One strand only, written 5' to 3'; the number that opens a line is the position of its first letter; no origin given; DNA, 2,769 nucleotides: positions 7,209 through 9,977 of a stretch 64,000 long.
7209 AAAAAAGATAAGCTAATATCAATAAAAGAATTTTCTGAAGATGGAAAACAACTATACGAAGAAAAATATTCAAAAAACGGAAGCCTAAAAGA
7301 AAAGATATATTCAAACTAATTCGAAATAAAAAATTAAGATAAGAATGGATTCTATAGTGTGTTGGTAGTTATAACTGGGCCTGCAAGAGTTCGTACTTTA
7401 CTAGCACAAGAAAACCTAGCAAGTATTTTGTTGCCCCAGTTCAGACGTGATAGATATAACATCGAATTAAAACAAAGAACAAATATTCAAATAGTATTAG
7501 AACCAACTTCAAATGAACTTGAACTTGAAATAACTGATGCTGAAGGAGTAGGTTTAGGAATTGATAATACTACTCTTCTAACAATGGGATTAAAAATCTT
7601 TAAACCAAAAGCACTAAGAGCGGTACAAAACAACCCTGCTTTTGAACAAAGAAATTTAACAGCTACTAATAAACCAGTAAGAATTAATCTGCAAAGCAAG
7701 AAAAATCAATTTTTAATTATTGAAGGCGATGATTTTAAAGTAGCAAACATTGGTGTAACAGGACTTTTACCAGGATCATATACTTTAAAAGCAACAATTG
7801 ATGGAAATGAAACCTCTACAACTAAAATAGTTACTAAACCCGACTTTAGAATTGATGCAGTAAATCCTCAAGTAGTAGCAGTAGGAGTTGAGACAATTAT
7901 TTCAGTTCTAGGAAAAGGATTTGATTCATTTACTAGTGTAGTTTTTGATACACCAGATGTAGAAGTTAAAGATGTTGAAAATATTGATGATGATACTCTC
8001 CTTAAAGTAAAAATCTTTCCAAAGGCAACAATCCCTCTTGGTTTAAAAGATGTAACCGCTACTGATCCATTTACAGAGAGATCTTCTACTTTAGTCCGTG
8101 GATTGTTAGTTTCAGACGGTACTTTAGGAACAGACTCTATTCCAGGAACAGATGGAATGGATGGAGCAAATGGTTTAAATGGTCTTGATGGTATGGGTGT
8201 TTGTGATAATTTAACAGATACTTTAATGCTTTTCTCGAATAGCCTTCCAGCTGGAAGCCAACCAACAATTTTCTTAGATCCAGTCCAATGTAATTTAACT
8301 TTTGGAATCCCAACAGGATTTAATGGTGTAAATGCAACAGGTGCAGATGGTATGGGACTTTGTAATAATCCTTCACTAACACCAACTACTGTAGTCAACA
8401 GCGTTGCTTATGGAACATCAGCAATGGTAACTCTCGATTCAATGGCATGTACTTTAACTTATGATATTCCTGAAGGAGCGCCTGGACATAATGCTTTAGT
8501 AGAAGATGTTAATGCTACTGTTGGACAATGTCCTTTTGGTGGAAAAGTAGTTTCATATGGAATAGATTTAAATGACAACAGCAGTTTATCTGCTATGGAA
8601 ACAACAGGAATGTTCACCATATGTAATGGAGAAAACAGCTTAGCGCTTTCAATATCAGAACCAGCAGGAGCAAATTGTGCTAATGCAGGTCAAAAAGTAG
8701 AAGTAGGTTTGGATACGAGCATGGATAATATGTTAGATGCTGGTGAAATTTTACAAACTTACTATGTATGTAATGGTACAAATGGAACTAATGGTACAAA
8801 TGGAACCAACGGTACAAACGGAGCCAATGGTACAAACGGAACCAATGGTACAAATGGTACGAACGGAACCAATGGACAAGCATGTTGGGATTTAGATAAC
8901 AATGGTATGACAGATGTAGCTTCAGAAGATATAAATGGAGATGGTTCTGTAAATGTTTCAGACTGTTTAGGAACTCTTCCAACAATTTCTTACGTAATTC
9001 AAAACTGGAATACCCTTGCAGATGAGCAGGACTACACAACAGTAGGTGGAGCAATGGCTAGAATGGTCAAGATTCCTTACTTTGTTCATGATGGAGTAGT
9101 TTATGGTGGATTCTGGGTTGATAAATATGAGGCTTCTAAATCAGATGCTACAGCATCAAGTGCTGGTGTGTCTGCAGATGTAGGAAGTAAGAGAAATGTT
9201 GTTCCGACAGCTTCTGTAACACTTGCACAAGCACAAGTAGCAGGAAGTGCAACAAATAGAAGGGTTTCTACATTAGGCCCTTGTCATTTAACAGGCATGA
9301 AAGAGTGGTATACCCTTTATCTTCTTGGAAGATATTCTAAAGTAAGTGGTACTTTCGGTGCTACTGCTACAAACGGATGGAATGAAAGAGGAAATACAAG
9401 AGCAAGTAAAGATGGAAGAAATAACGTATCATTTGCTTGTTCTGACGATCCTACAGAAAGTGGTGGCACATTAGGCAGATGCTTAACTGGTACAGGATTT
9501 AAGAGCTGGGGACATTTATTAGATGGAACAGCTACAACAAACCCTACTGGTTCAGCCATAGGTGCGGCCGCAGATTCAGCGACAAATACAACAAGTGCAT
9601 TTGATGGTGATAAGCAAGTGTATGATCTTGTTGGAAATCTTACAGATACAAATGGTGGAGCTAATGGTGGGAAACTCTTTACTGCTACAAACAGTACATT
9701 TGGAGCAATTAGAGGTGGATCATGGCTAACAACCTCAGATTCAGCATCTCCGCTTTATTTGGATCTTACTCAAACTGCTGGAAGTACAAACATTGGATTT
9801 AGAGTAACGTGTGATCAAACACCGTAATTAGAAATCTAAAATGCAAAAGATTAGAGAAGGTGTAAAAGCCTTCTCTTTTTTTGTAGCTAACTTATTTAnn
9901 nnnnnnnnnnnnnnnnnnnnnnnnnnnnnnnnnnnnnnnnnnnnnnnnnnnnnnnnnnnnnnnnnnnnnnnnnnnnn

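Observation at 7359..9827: Mosaic 822-aa protein: collagen-like (Gly-Thr-Asn)12 tract fused to an FGE-sulfatase-type domain, GTG start, no signal peptide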

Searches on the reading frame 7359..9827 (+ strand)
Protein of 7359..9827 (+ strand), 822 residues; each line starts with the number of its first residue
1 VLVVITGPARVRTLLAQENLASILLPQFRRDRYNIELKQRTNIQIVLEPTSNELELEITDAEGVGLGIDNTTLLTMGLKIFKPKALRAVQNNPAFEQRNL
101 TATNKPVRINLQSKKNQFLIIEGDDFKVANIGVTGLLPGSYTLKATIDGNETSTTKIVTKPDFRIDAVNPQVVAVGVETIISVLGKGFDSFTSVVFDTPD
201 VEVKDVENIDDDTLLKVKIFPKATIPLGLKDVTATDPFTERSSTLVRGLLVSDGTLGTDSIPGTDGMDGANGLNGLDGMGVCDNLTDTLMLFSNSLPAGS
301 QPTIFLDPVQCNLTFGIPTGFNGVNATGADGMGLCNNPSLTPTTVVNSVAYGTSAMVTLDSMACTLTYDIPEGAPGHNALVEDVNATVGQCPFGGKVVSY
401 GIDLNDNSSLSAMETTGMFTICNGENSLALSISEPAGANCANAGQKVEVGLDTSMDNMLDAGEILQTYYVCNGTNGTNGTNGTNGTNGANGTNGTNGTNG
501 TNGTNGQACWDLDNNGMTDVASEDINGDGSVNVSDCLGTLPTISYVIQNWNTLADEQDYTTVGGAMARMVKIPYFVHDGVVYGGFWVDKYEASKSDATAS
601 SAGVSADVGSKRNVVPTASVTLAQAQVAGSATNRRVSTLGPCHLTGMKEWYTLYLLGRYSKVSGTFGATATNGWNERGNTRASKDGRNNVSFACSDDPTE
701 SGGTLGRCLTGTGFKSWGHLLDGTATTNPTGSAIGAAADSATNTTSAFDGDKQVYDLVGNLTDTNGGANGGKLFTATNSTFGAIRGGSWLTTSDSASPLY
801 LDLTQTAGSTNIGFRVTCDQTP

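Call 4: search_protein_families(library=pfam, proteins=[window:7359-9827:+], max_evalue=1)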
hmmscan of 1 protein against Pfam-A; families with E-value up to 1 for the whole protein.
window:7359-9827:+ (822 aa): 2 families
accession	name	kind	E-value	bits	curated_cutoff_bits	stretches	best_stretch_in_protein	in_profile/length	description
PF23657.1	DUF7151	-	4.2e-21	75.1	27.2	2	426-471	1-46/46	Domain of unknown function (DUF7151)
PF01391.23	Collagen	-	4.8e-07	29.9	27.2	1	473-506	19-52/60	Collagen triple helix repeat (20 copies)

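Call 5: search_protein_families(library=ncbifam, proteins=[window:7359-9827:+], max_evalue=1)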
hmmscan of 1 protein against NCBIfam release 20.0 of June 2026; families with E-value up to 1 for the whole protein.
window:7359-9827:+ (822 aa): 3 families
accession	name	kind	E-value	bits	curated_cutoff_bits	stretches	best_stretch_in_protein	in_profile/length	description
NF038329.2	gly_rich_SclB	equivalog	1.3e-06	27.6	325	2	472-508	252-288/442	LPXTG-anchored collagen-like adhesin Scl2/SclB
NF038313.3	HisXaaSer_A4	exception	0.0079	17.1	55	1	464-506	43-85/93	His-Xaa-Ser repeat protein HxsA4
NF038330.1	adhesin_SclA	exception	0.058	13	400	1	473-507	156-190/405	LPXTG-anchored collagen-like adhesin Scl1/SclA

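Call 6: find_homologous_proteins(query=window:7359-9827:+, max_evalue=0.001)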
Query window:7359-9827:+ (822 aa): 583 proteins with E <= 0.001 among 8000 candidates; the best 120 are listed.
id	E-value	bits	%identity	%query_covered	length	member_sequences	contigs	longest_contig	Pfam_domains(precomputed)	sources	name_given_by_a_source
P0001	2.9e-243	828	45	49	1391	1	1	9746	PF23657.2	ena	-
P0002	3.9e-238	811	44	48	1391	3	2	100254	PF23657.2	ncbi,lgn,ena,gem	-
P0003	1.4e-237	809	40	56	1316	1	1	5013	PF23657.2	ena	-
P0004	4.7e-233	794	40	56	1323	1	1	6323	PF23657.2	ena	-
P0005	5.4e-215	734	46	51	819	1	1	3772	PF23657.2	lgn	-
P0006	5.6e-213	727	47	93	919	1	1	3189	PF23657.2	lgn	-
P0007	5.8e-210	717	47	92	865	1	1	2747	PF23657.2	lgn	-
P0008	9.1e-201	687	42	54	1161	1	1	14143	PF23657.2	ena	-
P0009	7.9e-183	628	43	50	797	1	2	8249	-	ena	-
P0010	6.2e-124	433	40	18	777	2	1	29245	PF23657.2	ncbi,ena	-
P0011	3.1e-123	431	47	11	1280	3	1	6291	PF23657.2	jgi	-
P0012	4.2e-110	387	46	13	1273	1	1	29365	PF23657.2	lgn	-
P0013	1.0e-109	386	41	15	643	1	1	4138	PF23657.2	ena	-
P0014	6.0e-100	354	44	14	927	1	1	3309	PF23657.2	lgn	-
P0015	4.8e-99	351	36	56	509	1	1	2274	PF23657.2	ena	-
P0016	1.3e-95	339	38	56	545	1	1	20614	PF23657.2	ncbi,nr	ncbi:MAG: hypothetical protein HY094_01550 [Candidatus Melainabacteria bacterium]|nr:hypothetical pr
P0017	1.8e-94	336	38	56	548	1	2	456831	PF01391.24,PF23657.2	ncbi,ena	-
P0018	1.2e-91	326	45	14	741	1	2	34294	PF01391.24,PF23657.2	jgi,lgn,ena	-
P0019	2.9e-90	322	37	21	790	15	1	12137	PF01391.24,PF23657.2,PF18573.8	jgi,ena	-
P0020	4.7e-90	321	40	16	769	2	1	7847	PF23657.2,PF19079.6,PF18573.8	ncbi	-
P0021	6.8e-88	314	41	14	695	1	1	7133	PF01391.24,PF23657.2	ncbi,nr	ncbi:MAG TPA: hypothetical protein VFQ61_16505 [Polyangiaceae bacterium]|nr:hypothetical protein [Po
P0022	2.4e-87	312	31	34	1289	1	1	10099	PF13405.13,PF01391.24,PF23657.2,PF13499.13,PF13202.13,PF00036.39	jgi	jgi:hypothetical protein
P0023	1.1e-86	310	32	27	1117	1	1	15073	PF13405.13,PF23657.2,PF00415.25,PF13499.13,PF13540.13,PF13202.13,PF25384.2,PF00036.39,PF25390.2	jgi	jgi:alpha-tubulin suppressor-like RCC1 family protein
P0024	4.2e-86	308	42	46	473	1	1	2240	PF01391.24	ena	-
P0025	1.8e-83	299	44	14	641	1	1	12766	PF23657.2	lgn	-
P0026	2.0e-79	286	33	29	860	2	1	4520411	PF01391.24,PF23657.2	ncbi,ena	ncbi:DUF7151 family protein [Ekhidna sp.]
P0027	4.6e-79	285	43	17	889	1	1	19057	PF01391.24,PF23657.2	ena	-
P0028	1.0e-78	283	36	56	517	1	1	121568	PF23657.2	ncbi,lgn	-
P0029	1.6e-78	283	40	14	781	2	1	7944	PF23657.2,PF14339.13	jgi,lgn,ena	-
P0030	1.6e-78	283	37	55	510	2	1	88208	PF23657.2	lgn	-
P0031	9.4e-78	280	39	14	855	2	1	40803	PF23657.2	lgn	-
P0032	3.6e-76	275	35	18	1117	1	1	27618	PF21722.5,PF01391.24,PF23657.2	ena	-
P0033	6.3e-76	274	36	18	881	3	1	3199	PF09603.16,PF01391.24,PF23657.2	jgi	-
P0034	7.6e-76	274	37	29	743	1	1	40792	PF01391.24,PF23657.2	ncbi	-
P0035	8.1e-76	274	40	43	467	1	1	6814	PF01391.24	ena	-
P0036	1.7e-71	260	39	17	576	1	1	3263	PF01391.24,PF23657.2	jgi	-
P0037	1.2e-70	257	48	13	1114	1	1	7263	PF13405.13,PF23657.2,PF05901.17,PF13202.13,PF00036.39,PF15902.13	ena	-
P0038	2.4e-70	256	31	24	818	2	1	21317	PF23657.2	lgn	-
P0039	1.1e-69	254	29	32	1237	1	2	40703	PF13405.13,PF01391.24,PF23657.2,PF13499.13,PF13202.13,PF00036.39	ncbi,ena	-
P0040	3.4e-69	252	38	16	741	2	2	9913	PF23657.2,PF13202.13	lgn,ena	-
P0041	2.3e-68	249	39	11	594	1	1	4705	PF13405.13,PF01391.24,PF23657.2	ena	-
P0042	3.6e-68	249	32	20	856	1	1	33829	PF23657.2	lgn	-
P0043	1.0e-67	247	38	14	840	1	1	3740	PF01391.24,PF23657.2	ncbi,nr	ncbi:MAG TPA: hypothetical protein VFQ61_31200 [Polyangiaceae bacterium]|nr:hypothetical protein [Po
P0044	5.0e-65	238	44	11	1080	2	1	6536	PF23657.2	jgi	jgi:hypothetical protein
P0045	3.7e-64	235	39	14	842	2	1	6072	PF23657.2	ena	-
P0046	4.1e-63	232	33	17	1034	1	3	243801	PF13405.13,PF21722.5,PF01391.24,PF23657.2,PF13202.13,PF00036.39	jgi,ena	jgi:hypothetical protein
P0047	1.5e-61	227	37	12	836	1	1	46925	PF23657.2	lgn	-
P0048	9.1e-61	224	44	14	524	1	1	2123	PF01391.24,PF23657.2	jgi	jgi:hypothetical protein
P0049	3.6e-60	222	44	14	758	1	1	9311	PF01391.24,PF23657.2,PF15899.12,PF25852.1,PF15902.13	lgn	-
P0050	7.0e-60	221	48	11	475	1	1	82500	PF23657.2,PF13202.13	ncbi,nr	ncbi:MAG: hypothetical protein IRZ16_02980, partial [Myxococcaceae bacterium]|nr:hypothetical protei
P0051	1.0e-59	221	41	14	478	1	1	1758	PF23657.2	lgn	-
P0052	1.8e-57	213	40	16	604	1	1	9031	PF01391.24,PF23657.2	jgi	jgi:hypothetical protein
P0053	9.7e-57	211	43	13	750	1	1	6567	PF01391.24,PF23657.2,PF15899.12,PF02012.27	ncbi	-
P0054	1.0e-56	211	44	16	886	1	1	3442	PF01391.24,PF23657.2,PF26549.1,PF00930.28,PF26550.2,PF07676.19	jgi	-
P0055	4.6e-56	208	62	8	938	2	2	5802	PF23657.2,PF26696.1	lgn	-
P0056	1.4e-55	207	35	16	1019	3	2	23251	PF13405.13,PF23657.2,PF13360.14,PF25292.1,PF07202.19,PF13570.14,PF00036.39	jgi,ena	-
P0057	4.4e-55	205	42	14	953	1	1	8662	PF23657.2,PF00415.25,PF13540.13,PF25384.2,PF25390.2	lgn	-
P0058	2.2e-53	200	49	9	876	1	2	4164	PF01391.24,PF23657.2,PF04706.19,PF19789.7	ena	-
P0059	3.9e-53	199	32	31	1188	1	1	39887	PF01839.30,PF01391.24,PF23657.2,PF13517.13,PF13620.13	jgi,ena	-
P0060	1.3e-52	197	29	36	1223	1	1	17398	PF01391.24,PF23657.2,PF22352.3,PF26549.1,PF26550.2,PF05345.19,PF00400.39,PF00036.39,PF07676.19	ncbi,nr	ncbi:putative Ig domain-containing protein [Myxococcota bacterium]|nr:putative Ig domain-containing 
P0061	1.9e-52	197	39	13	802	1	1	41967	PF23657.2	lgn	-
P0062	4.0e-52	195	44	16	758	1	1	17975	PF13229.13,PF23657.2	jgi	jgi:hypothetical protein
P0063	7.6e-52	195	33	27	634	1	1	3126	PF23657.2,PF18573.8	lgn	-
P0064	8.1e-52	194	28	30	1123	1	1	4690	PF01391.24,PF23657.2,PF19789.7,PF04885.20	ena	-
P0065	1.6e-51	194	58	6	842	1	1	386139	PF13405.13,PF01391.24,PF23657.2,PF13202.13,PF00036.39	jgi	jgi:hypothetical protein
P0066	2.1e-51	193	33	16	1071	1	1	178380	PF13405.13,PF01391.24,PF23657.2,PF00036.39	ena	-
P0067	2.1e-51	193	43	17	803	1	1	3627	PF01391.24,PF23657.2,PF15902.13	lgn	-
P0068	7.2e-51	191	28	30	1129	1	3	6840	PF01391.24,PF23657.2,PF19789.7,PF04885.20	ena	-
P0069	1.7e-49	187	35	21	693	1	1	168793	PF23657.2,PF15902.13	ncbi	-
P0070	1.0e-48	184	45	13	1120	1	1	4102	PF23657.2,PF26549.1,PF00930.28,PF26550.2,PF05345.19,PF07676.19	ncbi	ncbi:MAG: putative Ig domain-containing protein, partial [Myxococcota bacterium]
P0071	2.4e-48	183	40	15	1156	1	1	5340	PF23657.2,PF25174.2,PF26549.1,PF00930.28,PF26550.2,PF05345.19,PF02897.22,PF07676.19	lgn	-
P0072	8.5e-48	181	32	16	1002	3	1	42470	PF13405.13,PF01391.24,PF23657.2,PF00036.39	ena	-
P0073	1.0e-47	181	51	10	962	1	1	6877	PF13405.13,PF01391.24,PF23657.2,PF13499.13,PF13202.13,PF00036.39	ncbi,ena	-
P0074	2.2e-47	180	37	21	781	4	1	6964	PF01391.24,PF23657.2,PF15899.12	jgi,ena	-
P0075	3.5e-47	179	33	15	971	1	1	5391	PF13405.13,PF01391.24,PF23657.2,PF07603.18,PF13202.13,PF00036.39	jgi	jgi:hypothetical protein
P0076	9.4e-47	178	30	34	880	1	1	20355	PF23657.2,PF00415.25,PF13540.13,PF25384.2,PF25390.2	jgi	jgi:alpha-tubulin suppressor-like RCC1 family protein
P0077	2.0e-46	177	37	14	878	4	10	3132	PF01391.24,PF23657.2,PF25852.1,PF15902.13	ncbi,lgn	-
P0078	2.8e-46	176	36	16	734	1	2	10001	PF21722.5,PF01391.24,PF23657.2,PF26696.1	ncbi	-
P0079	3.5e-46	176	37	16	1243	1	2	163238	PF13405.13,PF01391.24,PF23657.2,PF13499.13,PF00036.39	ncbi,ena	-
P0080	8.2e-46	175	32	17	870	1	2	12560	PF13405.13,PF01391.24,PF23657.2,PF13202.13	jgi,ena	jgi:hypothetical protein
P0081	3.3e-45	173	38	19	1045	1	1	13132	PF23657.2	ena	-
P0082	6.0e-45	172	28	31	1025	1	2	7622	PF23657.2,PF19789.7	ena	-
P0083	9.8e-45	171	36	14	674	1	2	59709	PF23657.2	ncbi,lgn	-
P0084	2.1e-44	170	35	21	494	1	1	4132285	PF23657.2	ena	-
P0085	6.1e-44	168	45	15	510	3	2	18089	PF23657.2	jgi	-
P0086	8.2e-44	168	32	34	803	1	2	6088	PF01391.24,PF23657.2,PF13202.13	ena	-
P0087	1.1e-43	168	39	12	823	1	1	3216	PF13405.13,PF01391.24,PF23657.2,PF13202.13,PF00036.39,PF15902.13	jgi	jgi:photosystem II stability/assembly factor-like uncharacterized protein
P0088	1.8e-43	167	45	14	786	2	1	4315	PF01391.24,PF23657.2,PF15899.12,PF25852.1,PF15902.13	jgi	-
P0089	1.9e-43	167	40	12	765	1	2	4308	PF23657.2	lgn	-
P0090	4.4e-43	166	36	13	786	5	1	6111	PF01391.24,PF23657.2,PF02012.27,PF15902.13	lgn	-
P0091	9.9e-43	164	34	16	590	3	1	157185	PF01391.24,PF23657.2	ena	-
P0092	3.5e-42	163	41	14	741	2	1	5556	PF19501.6,PF23657.2,PF13360.14,PF25292.1,PF07202.19,PF13570.14,PF13202.13,PF00036.39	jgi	-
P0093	4.9e-42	162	47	12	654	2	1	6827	PF23657.2,PF25852.1,PF15902.13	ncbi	-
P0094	7.3e-42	162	36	12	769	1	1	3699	PF01391.24,PF23657.2,PF15902.13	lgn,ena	-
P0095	1.0e-41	161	39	15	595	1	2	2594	PF13405.13,PF01391.24,PF23657.2,PF13202.13,PF00036.39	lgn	-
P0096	1.9e-41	160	36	12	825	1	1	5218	PF13405.13,PF01391.24,PF23657.2,PF13202.13,PF00036.39,PF15902.13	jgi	jgi:hypothetical protein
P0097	2.1e-41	160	37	15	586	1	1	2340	PF23657.2,PF07953.21,PF13385.14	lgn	-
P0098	4.0e-41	159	42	14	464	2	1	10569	PF01391.24,PF23657.2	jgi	jgi:hypothetical protein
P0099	4.4e-41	159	41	14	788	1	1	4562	PF23657.2,PF00415.25,PF13540.13,PF25384.2,PF25390.2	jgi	jgi:hypothetical protein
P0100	7.5e-41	158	36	21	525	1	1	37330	PF01391.24,PF23657.2,PF07603.18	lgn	-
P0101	1.6e-40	157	35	14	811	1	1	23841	PF13405.13,PF01391.24,PF23657.2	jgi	-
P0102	2.2e-40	157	40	12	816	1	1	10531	PF13405.13,PF23657.2,PF13202.13,PF00036.39,PF15902.13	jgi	jgi:hypothetical protein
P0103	6.5e-40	155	44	13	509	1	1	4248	PF23657.2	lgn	-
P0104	7.9e-40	155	49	16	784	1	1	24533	PF01391.24,PF23657.2,PF25852.1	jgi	jgi:hypothetical protein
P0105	3.4e-39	153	41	11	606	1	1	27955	PF23657.2,PF00036.39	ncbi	ncbi:MAG: DUF7151 family protein, partial [Myxococcaceae bacterium]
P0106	4.4e-39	152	32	16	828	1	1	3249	PF13405.13,PF01391.24,PF23657.2,PF13202.13,PF00036.39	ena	-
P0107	1.6e-38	150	41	15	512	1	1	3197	PF01391.24,PF23657.2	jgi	jgi:hypothetical protein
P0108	1.7e-38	150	40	16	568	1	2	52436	PF23657.2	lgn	-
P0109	2.0e-38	150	27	36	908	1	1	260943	PF13405.13,PF01391.24,PF23657.2,PF07603.18,PF13202.13,PF00036.39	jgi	jgi:hypothetical protein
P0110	3.9e-38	149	41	13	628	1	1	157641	PF23657.2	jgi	jgi:hypothetical protein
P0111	4.3e-38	149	48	14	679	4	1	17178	PF23657.2,PF15899.12,PF25852.1,PF02012.27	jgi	-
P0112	6.9e-38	148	32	12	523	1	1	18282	PF01391.24,PF23657.2,PF07603.18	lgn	-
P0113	1.3e-37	148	42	12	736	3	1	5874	PF23657.2,PF15899.12,PF25852.1,PF02012.27,PF15902.13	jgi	jgi:hypothetical protein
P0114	1.6e-37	147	44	14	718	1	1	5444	PF23657.2,PF25852.1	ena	-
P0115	1.8e-37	147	43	14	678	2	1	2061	PF23657.2,PF25852.1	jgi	jgi:hypothetical protein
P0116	2.5e-37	147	45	11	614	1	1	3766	PF23657.2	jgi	jgi:hypothetical protein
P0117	4.8e-37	146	32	14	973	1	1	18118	PF13405.13,PF21722.5,PF01391.24,PF23657.2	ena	-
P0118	6.0e-37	145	43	8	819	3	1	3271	PF13405.13,PF01391.24,PF23657.2,PF15899.12,PF13202.13,PF00036.39,PF15902.13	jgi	jgi:photosystem II stability/assembly factor-like uncharacterized protein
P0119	7.5e-37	145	36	15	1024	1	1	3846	PF23657.2,PF18957.7,PF05345.19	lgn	-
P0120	8.4e-37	145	48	9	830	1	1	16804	PF21722.5,PF01391.24,PF23657.2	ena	-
